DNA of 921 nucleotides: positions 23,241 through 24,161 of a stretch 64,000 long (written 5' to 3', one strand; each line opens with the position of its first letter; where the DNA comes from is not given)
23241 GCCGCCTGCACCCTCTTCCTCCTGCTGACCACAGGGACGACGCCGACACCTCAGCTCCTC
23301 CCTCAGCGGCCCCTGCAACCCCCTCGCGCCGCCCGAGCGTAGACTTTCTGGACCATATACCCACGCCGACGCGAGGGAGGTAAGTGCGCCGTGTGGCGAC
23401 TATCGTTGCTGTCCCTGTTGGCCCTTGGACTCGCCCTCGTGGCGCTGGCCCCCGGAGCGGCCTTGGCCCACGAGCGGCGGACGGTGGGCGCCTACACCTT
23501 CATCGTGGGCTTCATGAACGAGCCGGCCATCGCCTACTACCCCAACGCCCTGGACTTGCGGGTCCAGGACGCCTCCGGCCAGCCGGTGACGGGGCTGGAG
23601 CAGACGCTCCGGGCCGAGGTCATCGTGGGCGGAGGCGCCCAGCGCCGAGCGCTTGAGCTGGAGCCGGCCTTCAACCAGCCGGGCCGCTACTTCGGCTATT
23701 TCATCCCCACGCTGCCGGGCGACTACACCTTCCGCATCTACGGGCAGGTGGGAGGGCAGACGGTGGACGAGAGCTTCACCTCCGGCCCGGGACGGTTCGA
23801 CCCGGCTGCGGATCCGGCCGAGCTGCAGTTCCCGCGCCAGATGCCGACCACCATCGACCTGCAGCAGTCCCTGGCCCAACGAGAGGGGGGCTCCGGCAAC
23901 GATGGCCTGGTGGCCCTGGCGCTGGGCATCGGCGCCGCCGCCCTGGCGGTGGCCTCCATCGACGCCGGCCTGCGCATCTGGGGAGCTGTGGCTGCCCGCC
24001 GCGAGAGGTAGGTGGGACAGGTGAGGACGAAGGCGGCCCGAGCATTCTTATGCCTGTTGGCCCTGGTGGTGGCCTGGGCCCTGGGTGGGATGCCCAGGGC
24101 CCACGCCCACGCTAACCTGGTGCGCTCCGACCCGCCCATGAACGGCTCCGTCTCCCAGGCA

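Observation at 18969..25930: Co-directional AAA+(ChlI-like)-PPOX-vWA block fused to a copper handling locus: candidate metal insertion/trafficking system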

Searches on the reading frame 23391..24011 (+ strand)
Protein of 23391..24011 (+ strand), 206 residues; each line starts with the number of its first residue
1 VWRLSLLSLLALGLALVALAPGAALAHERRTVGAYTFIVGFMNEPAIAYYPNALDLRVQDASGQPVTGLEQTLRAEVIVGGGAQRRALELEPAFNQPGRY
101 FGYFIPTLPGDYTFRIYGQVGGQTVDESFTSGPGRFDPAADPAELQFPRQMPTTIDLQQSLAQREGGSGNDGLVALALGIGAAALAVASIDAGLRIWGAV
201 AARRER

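Call 4: search_protein_families(library=pfam, proteins=[window:23391-24011:+], max_evalue=0.01)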
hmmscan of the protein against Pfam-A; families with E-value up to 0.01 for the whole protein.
window:23391-24011:+ (206 aa): 0 families

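Call 5: search_protein_families(library=ncbifam, proteins=[window:23391-24011:+], max_evalue=0.01)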
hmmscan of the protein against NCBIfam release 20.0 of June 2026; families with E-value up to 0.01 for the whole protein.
window:23391-24011:+ (206 aa): 0 families

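Call 20: find_homologous_proteins(query=window:23391-24011:+, max_evalue=0.001)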
Query window:23391-24011:+ (206 aa): 258 proteins with E <= 0.001 among 8000 candidates; the best 120 are listed.
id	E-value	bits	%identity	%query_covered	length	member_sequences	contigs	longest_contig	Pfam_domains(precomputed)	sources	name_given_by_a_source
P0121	3.5e-128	443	100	100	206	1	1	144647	-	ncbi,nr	ncbi:MAG TPA: hypothetical protein VNL95_02565 [Dehalococcoidia bacterium]|nr:hypothetical protein [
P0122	4.2e-105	368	85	100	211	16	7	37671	-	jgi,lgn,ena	jgi:hypothetical protein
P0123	6.5e-102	358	88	86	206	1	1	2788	-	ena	-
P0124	3.1e-101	355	82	100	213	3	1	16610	-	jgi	jgi:hypothetical protein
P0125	1.8e-97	343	82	90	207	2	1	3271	-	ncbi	-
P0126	2.4e-93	330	80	86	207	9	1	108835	-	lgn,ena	-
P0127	4.1e-93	329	79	95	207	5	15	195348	-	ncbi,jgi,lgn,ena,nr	ncbi:MAG: hypothetical protein NZ695_08135 [Dehalococcoidia bacterium]|jgi:hypothetical protein|nr:h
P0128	7.3e-47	178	49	86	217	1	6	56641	-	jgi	jgi:hypothetical protein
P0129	9.4e-47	178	55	80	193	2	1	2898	-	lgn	-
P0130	1.8e-46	177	56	77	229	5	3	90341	-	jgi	-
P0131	1.9e-46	177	49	90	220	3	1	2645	-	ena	-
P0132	2.6e-46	176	50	81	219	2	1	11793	-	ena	-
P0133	6.2e-46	175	51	82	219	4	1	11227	-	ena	-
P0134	1.7e-45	174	49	82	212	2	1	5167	-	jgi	-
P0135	2.2e-45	173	51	79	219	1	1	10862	-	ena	-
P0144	7.3e-44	168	53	80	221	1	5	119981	-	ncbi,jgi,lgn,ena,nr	ncbi:MAG TPA: hypothetical protein VKZ60_07260 [Chloroflexota bacterium]|jgi:hypothetical protein|nr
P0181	3.0e-38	150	47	82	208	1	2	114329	-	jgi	-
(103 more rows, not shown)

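Call 23: find_encoding_contigs(protein=P0144, flank=8000, max_places=2)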
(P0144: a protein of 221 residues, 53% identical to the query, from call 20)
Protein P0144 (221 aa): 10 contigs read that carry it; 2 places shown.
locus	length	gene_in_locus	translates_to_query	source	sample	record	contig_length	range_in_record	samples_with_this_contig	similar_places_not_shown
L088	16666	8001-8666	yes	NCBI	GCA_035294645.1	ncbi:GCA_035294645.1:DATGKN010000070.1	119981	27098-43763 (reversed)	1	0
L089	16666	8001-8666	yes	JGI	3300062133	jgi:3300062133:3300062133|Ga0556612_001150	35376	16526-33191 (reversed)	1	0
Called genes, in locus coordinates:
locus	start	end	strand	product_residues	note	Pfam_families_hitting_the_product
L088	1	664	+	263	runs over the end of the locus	PF00005:ABC_tran, PF02463:SMC_N (faint)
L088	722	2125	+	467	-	PF19295:SufBD_N, PF01458:SUFBD_core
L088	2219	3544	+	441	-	PF19295:SufBD_N, PF01458:SUFBD_core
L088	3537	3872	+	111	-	PF00355:Rieske, PF13806:Rieske_2, PF22543:Rieske_4 (weak)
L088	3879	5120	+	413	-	PF00155:Aminotran_1_2, PF00266:Aminotran_5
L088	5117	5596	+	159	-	PF01592:NifU_N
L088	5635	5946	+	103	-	PF01883:FeS_assembly_P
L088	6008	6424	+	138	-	-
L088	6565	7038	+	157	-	-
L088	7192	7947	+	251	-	PF04234:CopC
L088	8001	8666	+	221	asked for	-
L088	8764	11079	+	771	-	PF04234:CopC, PF05425:CopD, PF00034:Cytochrom_C, PF13442:Cytochrome_CBB3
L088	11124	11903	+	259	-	PF00005:ABC_tran, PF13304:AAA_21 (weak)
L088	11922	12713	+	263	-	PF01061:ABC2_membrane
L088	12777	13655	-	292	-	PF00950:ABC-3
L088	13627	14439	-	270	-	PF13476:AAA_23 (weak), PF00005:ABC_tran, PF02463:SMC_N (faint), PF13304:AAA_21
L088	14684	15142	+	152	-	PF01475:FUR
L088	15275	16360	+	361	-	PF26549:Tricorn_N (faint), PF07676:PD40 (faint)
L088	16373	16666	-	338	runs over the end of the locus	-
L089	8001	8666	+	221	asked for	-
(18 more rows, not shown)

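Call 24: find_encoding_contigs(protein=P0181, flank=8000, max_places=2)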
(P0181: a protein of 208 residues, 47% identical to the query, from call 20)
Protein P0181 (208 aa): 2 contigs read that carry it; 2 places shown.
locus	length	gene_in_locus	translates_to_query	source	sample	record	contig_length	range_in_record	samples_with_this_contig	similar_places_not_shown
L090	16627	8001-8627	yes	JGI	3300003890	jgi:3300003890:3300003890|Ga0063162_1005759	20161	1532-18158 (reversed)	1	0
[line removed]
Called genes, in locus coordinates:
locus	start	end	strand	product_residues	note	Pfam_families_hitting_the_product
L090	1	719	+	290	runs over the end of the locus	PF03279:Lip_A_acyltrans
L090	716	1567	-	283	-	PF00106:adh_short, PF01370:Epimerase (weak), PF08659:KR, PF13561:adh_short_C2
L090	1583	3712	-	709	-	PF14742:GDE_N_bis, PF22422:MGH1-like_GH, PF06202:GDE_C, PF01204:Trehalase (weak)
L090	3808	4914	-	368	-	PF13439:Glyco_transf_4, PF13579:Glyco_trans_4_4 (weak), PF00534:Glycos_transf_1, PF13692:Glyco_trans_1_4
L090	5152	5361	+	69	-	-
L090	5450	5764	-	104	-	-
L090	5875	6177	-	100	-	-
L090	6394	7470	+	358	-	-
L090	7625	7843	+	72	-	-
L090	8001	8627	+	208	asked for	-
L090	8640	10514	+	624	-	PF04234:CopC, PF05425:CopD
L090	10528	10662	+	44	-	-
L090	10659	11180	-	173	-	-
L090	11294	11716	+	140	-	PF02310:B12-binding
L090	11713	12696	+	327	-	PF03308:MeaB, PF13191:AAA_16 (faint), PF00009:GTP_EFTU (faint), PF01656:CbiA (weak), PF03029:ATP_bind_1 (faint)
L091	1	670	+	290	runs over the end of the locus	PF03279:Lip_A_acyltrans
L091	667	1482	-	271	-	PF00106:adh_short, PF01370:Epimerase (weak), PF08659:KR, PF13561:adh_short_C2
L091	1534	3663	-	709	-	PF14742:GDE_N_bis, PF22422:MGH1-like_GH, PF06202:GDE_C, PF01204:Trehalase (weak)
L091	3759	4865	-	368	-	PF13439:Glyco_transf_4, PF13579:Glyco_trans_4_4 (weak), PF00534:Glycos_transf_1, PF13692:Glyco_trans_1_4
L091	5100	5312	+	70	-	-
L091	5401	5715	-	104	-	-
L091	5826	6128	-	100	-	-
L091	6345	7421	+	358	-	-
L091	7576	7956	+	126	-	-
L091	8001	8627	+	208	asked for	-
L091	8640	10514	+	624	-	PF04234:CopC, PF05425:CopD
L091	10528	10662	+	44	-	-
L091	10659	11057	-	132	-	-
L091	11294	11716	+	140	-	PF02310:B12-binding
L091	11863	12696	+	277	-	PF00009:GTP_EFTU (faint), PF03308:MeaB, PF01656:CbiA (weak), PF03029:ATP_bind_1 (faint)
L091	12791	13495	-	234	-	-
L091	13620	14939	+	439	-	PF01595:CNNM, PF00571:CBS (weak), PF03471:CorC_HlyC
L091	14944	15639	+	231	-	PF10105:DUF2344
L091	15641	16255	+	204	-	PF00300:His_Phos_1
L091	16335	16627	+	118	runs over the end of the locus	PF04977:DivIC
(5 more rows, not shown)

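Call 27: find_related_loci(query=A2, collection=metagenome_contigs, flank=10000)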
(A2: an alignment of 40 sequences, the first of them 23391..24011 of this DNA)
Query A2 (206 aa) in metagenome_contigs; peptide patterns used: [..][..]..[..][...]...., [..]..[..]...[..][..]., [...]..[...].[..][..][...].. (x = any residue, [..] = any of these).
600 stretches matched a pattern (row limit reached: there are more); 403 encode a relative of the query (tblastn E <= 1e-3); the best 80 are kept; 80 distinct loci.
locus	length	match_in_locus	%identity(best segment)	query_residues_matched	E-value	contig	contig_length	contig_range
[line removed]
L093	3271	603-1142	83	21-200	1e-98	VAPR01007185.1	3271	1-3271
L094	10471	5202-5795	78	1-196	9e-96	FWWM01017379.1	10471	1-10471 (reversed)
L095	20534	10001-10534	83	27-203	1e-93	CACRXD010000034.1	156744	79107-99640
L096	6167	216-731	53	24-180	8e-54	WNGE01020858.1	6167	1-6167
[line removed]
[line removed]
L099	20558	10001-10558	51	6-180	1e-51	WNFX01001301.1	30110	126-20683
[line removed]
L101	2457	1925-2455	51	6-168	3e-51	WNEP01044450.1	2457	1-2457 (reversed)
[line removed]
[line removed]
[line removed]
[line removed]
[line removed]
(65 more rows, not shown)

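Call 30: predict_structure(alignment_id=A2)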
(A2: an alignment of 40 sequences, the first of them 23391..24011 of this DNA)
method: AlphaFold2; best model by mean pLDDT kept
length: 206 residues; sequences in the alignment: 40
mean_pLDDT: 88.3   pTM: 0.66
mean pLDDT of the five models: 88.3, 88.2, 87.6, 86.5, 86.0
residues with pLDDT >= 90: 119; 70-90: 62; 50-70: 25; < 50: 0
segments of 3 or more residues with pLDDT < 50: none
pLDDT, mean of each block of 10 residues (from residue 1): 91 88 77 98 95 98 98 97 95 98 97 98 97 91 78 74 66 70 84 86 76
secondary structure, 60 per line:
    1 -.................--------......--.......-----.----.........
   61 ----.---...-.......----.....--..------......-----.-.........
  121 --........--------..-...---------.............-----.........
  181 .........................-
elements in order: H2-18 E27-32 E35-41 E52-60 E73-79 E84-88 E99-104 E112-120 E123-130 H154-166 H172-205

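Call 38: search_solved_structures(query=A2, max_evalue=10)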
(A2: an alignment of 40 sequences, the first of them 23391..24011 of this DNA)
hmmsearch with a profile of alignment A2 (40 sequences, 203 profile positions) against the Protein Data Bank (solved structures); distinct sequences matched with E-value up to 10: 3.
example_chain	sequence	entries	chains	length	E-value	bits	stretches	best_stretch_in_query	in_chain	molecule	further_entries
8qox_B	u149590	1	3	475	0.53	13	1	157-197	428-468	Conserved membrane protein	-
5ak8_A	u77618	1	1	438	1.5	11.6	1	73-129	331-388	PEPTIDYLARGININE DEIMINASE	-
5ak7_A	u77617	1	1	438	1.5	11.6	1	73-129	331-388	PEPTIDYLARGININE DEIMINASE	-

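Call 39: fold_search(model_id=the predicted structure, library=pdb)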
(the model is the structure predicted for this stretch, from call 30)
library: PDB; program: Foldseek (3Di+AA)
matches with E <= 10: 1746; with E <= 0.001: 9
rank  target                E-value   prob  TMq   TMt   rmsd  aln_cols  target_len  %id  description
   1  7o0b                  2.3e-04  1.00  0.31  0.54   4.5        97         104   20  TRIM3 Filamin domain (released 2022-04-13)
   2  4umg                  2.3e-04  1.00  0.29  0.52   4.5        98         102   19  Crystal structure of the Lin-41 filamin domain (released 2014-10-01)
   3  3uc2_A                3.0e-04  1.00  0.42  0.66   4.6       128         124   13  Crystal structure of a DUF4426 family protein (PA0388) from Pseudomonas aeruginosa PAO1 at 2.09 A resolution (released 2011-11-23)
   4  3uc2_B                3.4e-04  1.00  0.41  0.65   4.1       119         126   13  Crystal structure of a DUF4426 family protein (PA0388) from Pseudomonas aeruginosa PAO1 at 2.09 A resolution (released 2011-11-23)
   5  9ll2_A                4.4e-04  1.00  0.41  0.72   2.6       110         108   12  Crystal structure of the Helicobacter pylori copper resistance determinant CrdA in the apo form (released 2025-11-19)
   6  9gmj                  7.2e-04  1.00  0.29  0.13   8.2       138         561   11  The crystal structure of ManDH5 Selenomethionine derivative at 1.6 Angstroms resolution - a beta-D-Mannanase of GH5 fami (released 2025-09-10)
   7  9gpe_A                7.6e-04  1.00  0.29  0.13   8.1       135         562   11  ManDH5 E303Q in complex with mannotetraose after co-crystalliztion with mannotetraose at 1.6 angstroms resolution a be (released 2025-09-17)
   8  9ll4_A                8.1e-04  1.00  0.40  0.72   3.2       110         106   13  Crystal structure of the Helicobacter pylori copper resistance determinant CrdA in complex with silver ions in space g (released 2025-11-19)
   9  3uc2_D                9.5e-04  1.00  0.42  0.73   3.6       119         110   14  Crystal structure of a DUF4426 family protein (PA0388) from Pseudomonas aeruginosa PAO1 at 2.09 A resolution (released 2011-11-23)
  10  6c26_B                1.4e-03  1.00  0.31  0.18   9.5       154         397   14  The Cryo-EM structure of a eukaryotic oligosaccharyl transferase complex (released 2018-01-31)
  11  3nrp_B                1.5e-03  1.00  0.36  0.47   6.7       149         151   11  Crystal structure of 'as isolated' uropathogenic E. coli strain F11 FetP recombinantly expressed in the periplasm of E (released 2011-05-18)
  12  7oci_G                1.5e-03  1.00  0.32  0.20   8.8       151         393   15  Cryo-EM structure of yeast Ost6p containing oligosaccharyltransferase complex (released 2022-02-16)
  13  9gpg_A                1.6e-03  1.00  0.29  0.13   8.1       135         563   10  Complex of ManDH5 native enzyme with Mannobiose after co crystallization with Mannopentaose at 1.7 angstroms resolutio (released 2025-09-17)
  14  6fpt_A                1.8e-03  1.00  0.29  0.17   4.8       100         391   14  Crystal structure of Danio rerio Lin41 filamin-NHL domains (released 2018-05-09)
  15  4kh9_A                2.1e-03  1.00  0.36  0.22   3.9       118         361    8  Crystal structure of a DUF4785 family protein (lpg0956) from Legionella pneumophila subsp. pneumophila str. Philadelph (released 2013-07-03)
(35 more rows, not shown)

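Call 46: search_protein_families(library=pfam, alignment_id=A2, max_evalue=10)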
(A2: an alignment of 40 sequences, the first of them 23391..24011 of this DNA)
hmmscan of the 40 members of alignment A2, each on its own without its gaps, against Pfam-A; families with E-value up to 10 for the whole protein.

A. member 1, window:23391-24011:+ (206 aa): 2 families
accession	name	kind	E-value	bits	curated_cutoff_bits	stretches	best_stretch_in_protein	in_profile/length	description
PF00630.25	Filamin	-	0.012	16.9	26.9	1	50-126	21-88/93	Filamin/ABP280 repeat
PF02656.20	DUF202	-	5.1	8.1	23.4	0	2-39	13-49/68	Domain of unknown function (DUF202)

B. families by the number of members that match (of 40 scanned): 30 families (the first 25 are shown)
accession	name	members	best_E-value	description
PF00630.25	Filamin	13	0.0042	Filamin/ABP280 repeat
PF13115.11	YtkA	9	0.00013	YtkA-like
PF10745.14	DUF2530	4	3.7e-05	Protein of unknown function (DUF2530)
PF11239.13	DUF3040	4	0.031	Protein of unknown function (DUF3040)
PF19626.4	DUF6131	3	0.0037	Family of unknown function (DUF6131)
PF11896.14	GlgE_dom_N_S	3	0.014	Alpha-1,4-glucan:maltose-1-phosphate maltosyltransferase, domain N/S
PF10528.15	GLEYA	3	0.036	GLEYA domain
PF04505.17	CD225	3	0.057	Interferon-induced transmembrane protein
PF13567.11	DUF4131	3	0.069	Domain of unknown function (DUF4131)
PF07691.17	PA14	3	0.16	PA14 domain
PF12524.13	GlyL_C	2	0.012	dsDNA virus glycoprotein L C terminal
PF17508.7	MccV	2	0.08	Microcin V bacteriocin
PF02656.20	DUF202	2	1.2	Domain of unknown function (DUF202)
PF16586.11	DUF5060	1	0.0042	Domain of unknown function (DUF5060)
PF11271.13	PorA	1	0.012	Porin PorA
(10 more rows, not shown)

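Call 64: search_protein_representatives(alignment_id=A2)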
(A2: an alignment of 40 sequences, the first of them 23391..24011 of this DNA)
Query: 40 sequences, 203 profile positions. Proteins with E-value up to 0.001 (for the whole library): 2361; up to 1e-10: 1678; up to 1e-30: 596. The best 150 are listed.
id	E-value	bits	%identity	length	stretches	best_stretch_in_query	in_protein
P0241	6.3e-74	264.2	-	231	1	8-201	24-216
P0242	6.3e-71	254.4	-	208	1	3-201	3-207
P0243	4.0e-70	251.8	-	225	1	8-201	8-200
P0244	6.6e-69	247.8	-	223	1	1-200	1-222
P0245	3.4e-68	245.5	-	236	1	5-201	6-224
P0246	3.9e-68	245.3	-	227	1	2-200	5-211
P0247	3.9e-68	245.3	-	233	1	5-201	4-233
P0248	7.0e-68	244.5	-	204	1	11-199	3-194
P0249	2.6e-67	242.6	-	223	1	3-200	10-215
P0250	3.2e-66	239.1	-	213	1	8-199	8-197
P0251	3.6e-66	238.9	-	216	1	6-201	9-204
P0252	5.3e-66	238.4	-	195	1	1-190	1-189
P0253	7.7e-66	237.8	-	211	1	11-200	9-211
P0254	1.2e-65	237.2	-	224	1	7-201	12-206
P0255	1.3e-65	237.0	-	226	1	7-201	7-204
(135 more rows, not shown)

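Call 76: search_protein_families(library=pfam, proteins=[L092:7876-9093:-, L092:3271-4428:-, L092:2308-3288:+, L092:1163-2200:-, L092:6250-7140:+], max_evalue=0.001)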
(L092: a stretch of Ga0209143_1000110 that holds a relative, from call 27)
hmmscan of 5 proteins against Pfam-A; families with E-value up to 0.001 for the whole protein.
L092:7876-9093:- (405 aa): 2 families
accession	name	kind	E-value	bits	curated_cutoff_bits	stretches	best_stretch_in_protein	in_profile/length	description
PF00872.24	Transposase_mut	-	4.9e-74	249.9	21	1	15-372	22-377/379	Transposase, Mutator family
PF10551.15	MULE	-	4e-06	27.6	27.6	1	179-250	19-95/99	MULE transposase domain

L092:3271-4428:- (385 aa): 4 families
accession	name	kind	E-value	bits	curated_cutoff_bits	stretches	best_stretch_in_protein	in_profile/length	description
PF01266.30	DAO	-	4.1e-64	217.8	27.9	1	13-380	1-353/353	FAD dependent oxidoreductase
PF01494.25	FAD_binding_3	-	1.8e-08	34.5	22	0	152-215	96-160/349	FAD binding domain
PF13450.12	NAD_binding_8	-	1.1e-05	26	21.9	1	16-54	1-40/68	NAD(P)-binding Rossmann-like domain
PF01946.23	Thi4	-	0.00018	21.3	26.2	1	9-46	15-54/235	Thi4 family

L092:2308-3288:+ (326 aa): 9 families
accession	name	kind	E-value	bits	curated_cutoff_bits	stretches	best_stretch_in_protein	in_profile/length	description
PF01370.27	Epimerase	-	1.1e-37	130.1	20.9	1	3-228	1-240/240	NAD dependent epimerase/dehydratase family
PF16363.11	GDP_Man_Dehyd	-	2.5e-25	90.1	27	1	4-291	1-332/332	GDP-mannose 4,6 dehydratase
PF04321.23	RmlD_sub_bind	-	2.7e-16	59.9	27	1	1-294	1-284/287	RmlD substrate binding domain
PF01073.25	3Beta_HSD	-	5.5e-16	58.9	22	1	4-146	1-157/280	3-beta hydroxysteroid dehydrogenase/isomerase family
PF13460.12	NAD_binding_10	-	8.9e-12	45.7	27.2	1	7-147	1-132/184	NAD(P)H-binding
PF02719.21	Polysacc_synt_2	-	1.5e-10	41.2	20.2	1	3-241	1-243/293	Polysaccharide biosynthesis protein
PF07993.18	NAD_binding_4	-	5.6e-08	32.7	20.1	1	57-169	84-211/258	Male sterility protein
PF05368.20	NmrA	-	0.00011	22.4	27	1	2-111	4-106/298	NmrA-like family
PF00106.31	adh_short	-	0.0002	21.3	26.6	0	3-45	3-45/195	short chain dehydrogenase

L092:1163-2200:- (345 aa): 8 families
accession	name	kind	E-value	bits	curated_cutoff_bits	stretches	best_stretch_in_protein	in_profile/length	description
PF08241.18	Methyltransf_11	-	1.6e-23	83.6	21.2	1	41-133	1-95/95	Methyltransferase domain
PF13649.12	Methyltransf_25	-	3.2e-20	73.1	27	1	40-129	1-97/97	Methyltransferase domain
PF13847.12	Methyltransf_31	-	6.6e-17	62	27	1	37-173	4-134/145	Methyltransferase domain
PF13489.12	Methyltransf_23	-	2.2e-15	57.2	27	1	30-155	16-124/164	Methyltransferase domain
PF08242.18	Methyltransf_12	-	3e-09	37.9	30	1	41-131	1-98/98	Methyltransferase domain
PF03141.22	Methyltransf_29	-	3.1e-05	23.2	23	1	16-137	96-221/506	Putative S-adenosyl-L-methionine-dependent methyltransferase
PF08003.17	Methyltransf_9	-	0.00017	21.1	23.8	1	37-135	116-219/315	Protein of unknown function (DUF1698)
PF07021.18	MetW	-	0.00035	20.7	21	1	35-126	12-103/193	Methionine biosynthesis protein MetW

L092:6250-7140:+ (296 aa): 1 family
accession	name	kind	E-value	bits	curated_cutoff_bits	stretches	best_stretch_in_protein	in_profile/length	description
PF03808.19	Glyco_tran_WecG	-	3.6e-41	141.2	27.4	1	93-265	3-166/168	Glycosyl transferase WecG/TagA/CpsF family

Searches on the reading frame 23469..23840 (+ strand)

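Call 56: search_protein_families(library=pfam, proteins=[window:23469-23840:+], max_evalue=10)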
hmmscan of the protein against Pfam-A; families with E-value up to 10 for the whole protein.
window:23469-23840:+ (124 aa): 1 family
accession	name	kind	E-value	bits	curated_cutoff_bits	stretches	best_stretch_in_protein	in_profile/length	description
PF00630.25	Filamin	-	0.0035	18.6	26.9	1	24-100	21-88/93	Filamin/ABP280 repeat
